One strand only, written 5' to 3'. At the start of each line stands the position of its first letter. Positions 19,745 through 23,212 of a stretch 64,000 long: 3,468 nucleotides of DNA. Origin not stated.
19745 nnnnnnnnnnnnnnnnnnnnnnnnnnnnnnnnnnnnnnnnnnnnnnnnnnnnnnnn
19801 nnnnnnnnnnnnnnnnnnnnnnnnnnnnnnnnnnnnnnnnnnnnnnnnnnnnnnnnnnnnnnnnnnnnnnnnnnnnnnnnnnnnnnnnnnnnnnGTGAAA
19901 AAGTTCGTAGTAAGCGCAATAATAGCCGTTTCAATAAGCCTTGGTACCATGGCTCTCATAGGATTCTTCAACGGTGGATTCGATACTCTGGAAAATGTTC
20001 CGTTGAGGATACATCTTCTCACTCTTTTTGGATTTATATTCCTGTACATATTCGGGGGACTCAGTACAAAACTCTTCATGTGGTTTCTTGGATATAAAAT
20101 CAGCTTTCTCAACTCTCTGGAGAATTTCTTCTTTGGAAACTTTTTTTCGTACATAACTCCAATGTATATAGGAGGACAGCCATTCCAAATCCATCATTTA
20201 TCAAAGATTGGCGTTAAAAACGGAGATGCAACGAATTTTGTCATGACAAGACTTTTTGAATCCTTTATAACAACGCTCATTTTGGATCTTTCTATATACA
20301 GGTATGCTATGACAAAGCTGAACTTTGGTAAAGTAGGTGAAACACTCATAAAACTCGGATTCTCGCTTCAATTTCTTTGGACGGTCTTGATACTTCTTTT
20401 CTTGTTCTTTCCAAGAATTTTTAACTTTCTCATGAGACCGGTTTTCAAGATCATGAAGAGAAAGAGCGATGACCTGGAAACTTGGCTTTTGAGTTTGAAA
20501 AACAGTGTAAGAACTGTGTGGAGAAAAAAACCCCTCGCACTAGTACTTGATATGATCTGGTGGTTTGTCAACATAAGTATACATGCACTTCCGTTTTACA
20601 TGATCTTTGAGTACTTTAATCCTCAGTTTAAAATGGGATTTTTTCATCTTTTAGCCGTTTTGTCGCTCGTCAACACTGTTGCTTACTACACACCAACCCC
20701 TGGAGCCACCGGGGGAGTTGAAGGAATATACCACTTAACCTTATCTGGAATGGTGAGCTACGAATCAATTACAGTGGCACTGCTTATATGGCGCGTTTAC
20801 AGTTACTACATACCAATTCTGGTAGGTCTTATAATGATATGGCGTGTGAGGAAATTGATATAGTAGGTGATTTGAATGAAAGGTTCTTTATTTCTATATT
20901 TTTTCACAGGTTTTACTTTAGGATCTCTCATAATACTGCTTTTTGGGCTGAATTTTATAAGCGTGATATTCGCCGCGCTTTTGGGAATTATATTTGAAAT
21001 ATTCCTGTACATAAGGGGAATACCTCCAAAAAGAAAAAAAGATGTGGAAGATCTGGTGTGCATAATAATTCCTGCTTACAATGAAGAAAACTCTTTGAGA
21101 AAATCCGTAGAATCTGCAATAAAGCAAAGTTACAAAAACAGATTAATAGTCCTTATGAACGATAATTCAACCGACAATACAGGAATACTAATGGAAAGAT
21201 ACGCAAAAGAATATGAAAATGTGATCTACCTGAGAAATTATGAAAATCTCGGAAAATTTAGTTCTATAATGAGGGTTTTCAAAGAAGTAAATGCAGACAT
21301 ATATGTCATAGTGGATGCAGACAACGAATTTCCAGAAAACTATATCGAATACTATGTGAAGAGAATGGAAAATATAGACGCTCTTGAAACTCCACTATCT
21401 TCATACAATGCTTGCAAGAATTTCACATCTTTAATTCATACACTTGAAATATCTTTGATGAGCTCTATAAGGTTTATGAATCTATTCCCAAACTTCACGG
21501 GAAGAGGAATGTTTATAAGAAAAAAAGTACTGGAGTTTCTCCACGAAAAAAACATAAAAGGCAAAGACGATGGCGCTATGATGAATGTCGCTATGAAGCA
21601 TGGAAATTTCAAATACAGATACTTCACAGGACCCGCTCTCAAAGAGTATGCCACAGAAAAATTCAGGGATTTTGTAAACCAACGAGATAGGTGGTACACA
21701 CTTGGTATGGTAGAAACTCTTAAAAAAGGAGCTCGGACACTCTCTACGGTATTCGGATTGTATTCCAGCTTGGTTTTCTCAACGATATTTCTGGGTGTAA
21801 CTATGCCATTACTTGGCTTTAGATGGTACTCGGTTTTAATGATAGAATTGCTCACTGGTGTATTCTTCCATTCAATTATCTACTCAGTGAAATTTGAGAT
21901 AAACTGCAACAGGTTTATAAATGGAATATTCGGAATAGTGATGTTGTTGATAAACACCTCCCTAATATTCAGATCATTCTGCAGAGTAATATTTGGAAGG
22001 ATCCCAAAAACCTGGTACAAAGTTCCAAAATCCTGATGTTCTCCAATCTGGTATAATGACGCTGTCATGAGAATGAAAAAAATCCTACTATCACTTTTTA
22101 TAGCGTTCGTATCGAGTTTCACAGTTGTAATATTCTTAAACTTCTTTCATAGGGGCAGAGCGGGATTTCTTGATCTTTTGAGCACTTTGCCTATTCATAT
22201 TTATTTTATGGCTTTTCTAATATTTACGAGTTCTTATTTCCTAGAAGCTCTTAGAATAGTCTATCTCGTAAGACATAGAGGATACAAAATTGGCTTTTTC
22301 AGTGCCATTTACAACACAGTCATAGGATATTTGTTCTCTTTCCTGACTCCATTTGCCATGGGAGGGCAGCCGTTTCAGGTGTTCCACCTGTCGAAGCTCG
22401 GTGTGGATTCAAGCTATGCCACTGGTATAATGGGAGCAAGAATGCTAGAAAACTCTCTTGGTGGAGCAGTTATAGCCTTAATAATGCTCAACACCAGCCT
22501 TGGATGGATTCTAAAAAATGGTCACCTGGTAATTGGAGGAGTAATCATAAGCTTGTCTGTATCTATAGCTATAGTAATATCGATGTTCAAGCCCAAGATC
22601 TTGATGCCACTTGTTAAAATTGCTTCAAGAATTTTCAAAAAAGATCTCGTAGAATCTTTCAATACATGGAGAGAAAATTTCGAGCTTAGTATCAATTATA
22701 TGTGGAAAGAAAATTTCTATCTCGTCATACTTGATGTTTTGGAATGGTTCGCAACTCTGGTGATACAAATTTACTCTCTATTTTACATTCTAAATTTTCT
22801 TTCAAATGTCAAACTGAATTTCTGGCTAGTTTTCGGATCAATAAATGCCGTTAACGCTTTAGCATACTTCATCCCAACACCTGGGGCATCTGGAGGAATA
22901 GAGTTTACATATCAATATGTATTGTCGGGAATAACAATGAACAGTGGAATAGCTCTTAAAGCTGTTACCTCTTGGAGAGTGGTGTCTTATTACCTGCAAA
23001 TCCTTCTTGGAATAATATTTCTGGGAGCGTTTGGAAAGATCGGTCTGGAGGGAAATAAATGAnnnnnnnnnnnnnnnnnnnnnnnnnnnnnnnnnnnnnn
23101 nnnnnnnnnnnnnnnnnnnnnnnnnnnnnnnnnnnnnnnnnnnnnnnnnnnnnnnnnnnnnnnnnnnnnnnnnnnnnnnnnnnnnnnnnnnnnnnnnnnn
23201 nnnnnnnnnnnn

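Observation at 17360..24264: Six-gene head-group activation, phosphotransfer and double [flippase-like + GT2] cluster: candidate uncharacterised envelope lipid/glycoconjugate pathway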

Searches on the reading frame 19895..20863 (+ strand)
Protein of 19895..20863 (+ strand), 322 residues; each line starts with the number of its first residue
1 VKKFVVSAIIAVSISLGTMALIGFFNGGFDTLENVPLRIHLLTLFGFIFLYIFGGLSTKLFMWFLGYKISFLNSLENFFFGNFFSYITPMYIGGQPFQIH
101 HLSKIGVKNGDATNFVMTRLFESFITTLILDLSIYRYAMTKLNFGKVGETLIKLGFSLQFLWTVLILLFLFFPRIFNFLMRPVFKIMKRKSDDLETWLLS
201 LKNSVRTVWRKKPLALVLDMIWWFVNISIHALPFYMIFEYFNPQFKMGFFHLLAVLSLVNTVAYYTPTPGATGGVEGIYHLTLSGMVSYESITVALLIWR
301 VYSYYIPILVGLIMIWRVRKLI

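Call 3: search_protein_families(library=pfam, proteins=[window:19895-20863:+], max_evalue=0.01)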
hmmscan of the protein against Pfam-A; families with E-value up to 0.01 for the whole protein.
window:19895-20863:+ (322 aa): 1 family
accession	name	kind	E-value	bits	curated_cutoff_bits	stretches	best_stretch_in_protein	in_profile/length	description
PF03706.18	LPG_synthase_TM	-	4.7e-31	108.8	33.4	1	10-311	3-302/302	Lysylphosphatidylglycerol synthase TM region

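Call 4: search_protein_families(library=ncbifam, proteins=[window:19895-20863:+], max_evalue=0.01)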
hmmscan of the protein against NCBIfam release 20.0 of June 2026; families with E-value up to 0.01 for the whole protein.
window:19895-20863:+ (322 aa): 2 families
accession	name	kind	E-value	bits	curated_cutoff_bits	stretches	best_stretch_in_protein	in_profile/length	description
TIGR00374.1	TIGR00374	subfamily_domain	6.4e-18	65.2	43.2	1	12-317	5-312/323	flippase-like domain-containing protein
NF053789.1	GlcN_PG_flip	equivalog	1.2e-07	31.4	320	1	15-311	11-310/327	glucosaminyl phosphatidylglycerol flippase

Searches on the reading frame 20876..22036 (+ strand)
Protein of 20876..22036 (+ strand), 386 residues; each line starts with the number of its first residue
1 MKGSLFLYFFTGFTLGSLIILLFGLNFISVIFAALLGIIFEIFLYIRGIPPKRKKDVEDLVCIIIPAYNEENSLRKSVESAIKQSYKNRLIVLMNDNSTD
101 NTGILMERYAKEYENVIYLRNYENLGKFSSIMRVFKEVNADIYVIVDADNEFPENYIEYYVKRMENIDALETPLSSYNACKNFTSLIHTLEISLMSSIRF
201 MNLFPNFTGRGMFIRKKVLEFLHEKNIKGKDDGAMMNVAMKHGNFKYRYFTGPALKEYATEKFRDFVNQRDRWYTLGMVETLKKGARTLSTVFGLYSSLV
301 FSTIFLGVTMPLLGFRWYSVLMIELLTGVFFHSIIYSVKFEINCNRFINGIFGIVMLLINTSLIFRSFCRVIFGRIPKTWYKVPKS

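Call 3: search_protein_families(library=pfam, proteins=[window:20876-22036:+], max_evalue=0.01)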
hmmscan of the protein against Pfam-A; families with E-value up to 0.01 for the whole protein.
window:20876-22036:+ (386 aa): 3 families
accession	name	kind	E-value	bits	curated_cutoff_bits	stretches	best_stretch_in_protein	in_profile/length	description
PF00535.33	Glycos_transf_2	-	1.4e-27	97.1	23.3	1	62-169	1-108/168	Glycosyl transferase family 2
PF13641.12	Glyco_tranf_2_3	-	1.2e-20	75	27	1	61-274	3-228/230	Glycosyltransferase like family 2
PF13632.12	Glyco_trans_2_3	-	6.1e-14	52.7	27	1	144-323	3-188/198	Glycosyl transferase family group 2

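Call 4: search_protein_families(library=ncbifam, proteins=[window:20876-22036:+], max_evalue=0.01)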
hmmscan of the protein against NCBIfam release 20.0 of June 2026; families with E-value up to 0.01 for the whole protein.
window:20876-22036:+ (386 aa): 25 families
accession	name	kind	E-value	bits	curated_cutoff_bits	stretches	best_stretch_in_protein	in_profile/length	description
TIGR03937.1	PgaC_IcaA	equivalog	4.7e-18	65.3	422.3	1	53-197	39-182/407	poly-beta-1,6-N-acetyl-D-glucosamine synthase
NF007986.1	PRK10714.1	equivalog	2.3e-12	46.6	529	1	60-165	7-116/316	undecaprenyl-phosphate 4-deoxy-4-formamido-L-arabinose transferase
NF047683.1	TeichurnBiosyTuaG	equivalog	4.5e-11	42.9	400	1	57-246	4-193/252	teichuronic acid biosynthesis protein TuaG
NF053739.1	GlytfEpsEBac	equivalog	8.6e-11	41.3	450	1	61-164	3-107/265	glycosyltransferase EpsE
NF047588.1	GlcsyltransPgfSStrep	equivalog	9.6e-11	41.4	500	1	61-164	3-110/308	glycosyltransferase PgfS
NF007482.0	PRK10073.1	equivalog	1.2e-10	40.9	423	1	58-155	5-101/334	glycosyltransferase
TIGR03469.1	HpnB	hypoth_equivalog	8.9e-09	34.8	379.25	1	59-165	44-161/386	hopene-associated glycosyltransferase HpnB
NF041865.1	EpsU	equivalog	1.3e-08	34.2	700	1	44-201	24-185/394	exopolysaccharide biosynthesis GT2 family glycosyltransferase EpsU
TIGR04242.1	nodulat_NodC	equivalog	1.7e-08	33.8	550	1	57-166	46-158/395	chitooligosaccharide synthase NodC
TIGR03111.1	glyc2_xrt_Gpos1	hypoth_equivalog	4e-08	32.5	363.95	1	28-169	19-161/439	TIGR03111 family XrtG-associated glycosyltransferase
NF041394.1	GtaseAglG_Halo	equivalog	5.2e-08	32.5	440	1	61-170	3-113/304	glucosyl-dolichyl phosphate glucuronosyltransferase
TIGR04182.1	glyco_TIGR04182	equivalog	1.9e-07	30.8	325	1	61-162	2-95/293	S-layer glycoprotein N-glycosyltransferase AglJ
NF050050.1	ProtGlycPglI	equivalog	1.9e-07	30.7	500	1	61-165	4-109/306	GalNAc(5)-diNAcBac-PP-undecaprenol beta-1,3-glucosyltransferase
NF038299.1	EPS_HpsN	equivalog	1.7e-06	27.3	425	1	60-165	2-107/317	hormogonium polysaccharide biosynthesis glycosyltransferase HpsN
NF038302.1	EPS_HpsE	equivalog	2.2e-05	23.6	300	1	62-158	4-105/307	hormogonium polysaccharide biosynthesis glycosyltransferase HpsE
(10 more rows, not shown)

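Call 33: search_solved_structures(query=window:20876-22036:+, max_evalue=0.001)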
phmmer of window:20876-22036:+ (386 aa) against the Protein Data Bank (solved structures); distinct sequences matched with E-value up to 0.001: 16.
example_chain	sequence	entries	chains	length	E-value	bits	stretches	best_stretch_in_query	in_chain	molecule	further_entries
5hea_A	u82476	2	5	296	1.7e-13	53.8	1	58-165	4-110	Putative glycosyltransferase (GalT1)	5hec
3l7i_A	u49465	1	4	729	2.1e-09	40.3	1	62-181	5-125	Teichoic acid biosynthesis protein F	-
3l7j_A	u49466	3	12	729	2.1e-09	40.3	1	62-181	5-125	Teichoic acid biosynthesis protein F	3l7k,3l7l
3l7m_A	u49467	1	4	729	2.1e-09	40.3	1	62-181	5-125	Teichoic acid biosynthesis protein F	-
9hwj_A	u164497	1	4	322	1.1e-08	38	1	61-170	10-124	Undecaprenyl-phosphate 4-deoxy-4-formamido-L-arabinose transferase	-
5mlz_A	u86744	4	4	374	2e-08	37.1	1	61-166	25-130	Dolichol monophosphate mannose synthase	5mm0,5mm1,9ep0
9bhc_C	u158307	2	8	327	6e-08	35.5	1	61-172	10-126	Undecaprenyl-phosphate 4-deoxy-4-formamido-L-arabinose transferase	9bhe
8vxh_A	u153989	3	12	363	7.5e-08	35.2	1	61-172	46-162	Undecaprenyl-phosphate 4-deoxy-4-formamido-L-arabinose transferase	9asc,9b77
8vh7_A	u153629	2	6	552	4.6e-07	32.6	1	55-158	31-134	Heparosan synthase B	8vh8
8viw_A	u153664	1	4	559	4.9e-07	32.5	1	55-158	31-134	Heparosan synthase B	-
6p61_A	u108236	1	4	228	7.9e-06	28.6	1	60-163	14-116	Glycosyltransferase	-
3bcv_A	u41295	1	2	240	6.8e-05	25.5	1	61-172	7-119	Putative glycosyltransferase protein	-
2z87_A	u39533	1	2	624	8e-05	25.3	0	59-119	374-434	Chondroitin synthase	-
2z86_A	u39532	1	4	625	8e-05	25.3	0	59-119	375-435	Chondroitin synthase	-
6yv7_B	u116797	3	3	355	0.00011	24.8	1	60-154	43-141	Glycosyl transferase, family 2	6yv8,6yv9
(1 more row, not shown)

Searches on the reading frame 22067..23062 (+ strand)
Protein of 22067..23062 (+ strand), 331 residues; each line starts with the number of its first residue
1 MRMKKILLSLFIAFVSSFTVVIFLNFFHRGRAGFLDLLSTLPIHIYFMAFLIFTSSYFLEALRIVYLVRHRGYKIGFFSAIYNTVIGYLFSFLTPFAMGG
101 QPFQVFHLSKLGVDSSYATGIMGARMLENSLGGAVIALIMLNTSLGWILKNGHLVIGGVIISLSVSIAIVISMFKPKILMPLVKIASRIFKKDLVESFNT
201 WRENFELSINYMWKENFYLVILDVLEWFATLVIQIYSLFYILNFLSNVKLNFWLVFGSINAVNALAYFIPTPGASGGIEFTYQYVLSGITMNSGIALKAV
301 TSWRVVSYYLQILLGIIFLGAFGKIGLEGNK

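Call 3: search_protein_families(library=pfam, proteins=[window:22067-23062:+], max_evalue=0.01)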
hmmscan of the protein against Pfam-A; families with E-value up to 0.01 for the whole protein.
window:22067-23062:+ (331 aa): 1 family
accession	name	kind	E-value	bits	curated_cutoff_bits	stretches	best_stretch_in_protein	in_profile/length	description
PF03706.18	LPG_synthase_TM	-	9.3e-28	98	33.4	1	8-315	3-302/302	Lysylphosphatidylglycerol synthase TM region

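Call 4: search_protein_families(library=ncbifam, proteins=[window:22067-23062:+], max_evalue=0.01)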
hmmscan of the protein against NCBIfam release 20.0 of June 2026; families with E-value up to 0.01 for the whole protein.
window:22067-23062:+ (331 aa): 2 families
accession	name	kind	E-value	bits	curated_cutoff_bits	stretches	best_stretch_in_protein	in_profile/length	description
TIGR00374.1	TIGR00374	subfamily_domain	2e-13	50.5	43.2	1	21-323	7-314/323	flippase-like domain-containing protein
NF053789.1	GlcN_PG_flip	equivalog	9.7e-05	21.8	320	1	19-316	13-311/327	glucosaminyl phosphatidylglycerol flippase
